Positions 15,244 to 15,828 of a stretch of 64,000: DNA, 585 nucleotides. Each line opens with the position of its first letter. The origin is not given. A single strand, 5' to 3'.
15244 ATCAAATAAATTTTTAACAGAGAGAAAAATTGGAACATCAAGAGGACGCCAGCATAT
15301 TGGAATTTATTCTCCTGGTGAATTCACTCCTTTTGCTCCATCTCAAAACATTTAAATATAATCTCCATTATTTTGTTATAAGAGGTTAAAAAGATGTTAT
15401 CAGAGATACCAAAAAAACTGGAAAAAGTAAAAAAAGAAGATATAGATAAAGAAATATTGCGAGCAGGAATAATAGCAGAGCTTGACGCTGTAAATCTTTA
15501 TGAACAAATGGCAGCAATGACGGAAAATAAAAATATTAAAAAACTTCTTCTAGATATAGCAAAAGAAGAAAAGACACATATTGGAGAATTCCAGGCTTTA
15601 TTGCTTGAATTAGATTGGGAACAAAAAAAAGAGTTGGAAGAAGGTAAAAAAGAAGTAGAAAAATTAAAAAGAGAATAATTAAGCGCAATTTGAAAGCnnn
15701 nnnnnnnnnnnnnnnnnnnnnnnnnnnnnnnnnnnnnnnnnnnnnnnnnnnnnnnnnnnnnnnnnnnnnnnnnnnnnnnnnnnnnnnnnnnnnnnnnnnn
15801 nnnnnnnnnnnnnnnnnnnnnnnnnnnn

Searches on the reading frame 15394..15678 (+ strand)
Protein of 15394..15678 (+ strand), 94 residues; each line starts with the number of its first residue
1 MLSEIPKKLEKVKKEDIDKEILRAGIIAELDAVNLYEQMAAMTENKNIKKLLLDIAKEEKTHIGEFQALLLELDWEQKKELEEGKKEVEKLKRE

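Call 50: search_protein_families(library=pfam, proteins=[window:15394-15678:+], max_evalue=0.001)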
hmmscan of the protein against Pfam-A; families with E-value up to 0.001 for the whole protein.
window:15394-15678:+ (94 aa): 4 families
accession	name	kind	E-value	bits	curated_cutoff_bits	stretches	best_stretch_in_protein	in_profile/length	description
PF02915.23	Rubrerythrin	-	8.9e-09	36.3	22.8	1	20-89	1-73/137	Rubrerythrin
PF22277.2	EncFtn-like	-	5.1e-07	29.8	27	1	7-63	4-60/85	EncFtn-like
PF03232.19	COQ7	-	5.4e-05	23.3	23.5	1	19-73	4-59/169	Ubiquinone biosynthesis protein COQ7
PF09537.16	DUF2383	-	0.00011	22.8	30.8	1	28-78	12-62/111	Domain of unknown function (DUF2383)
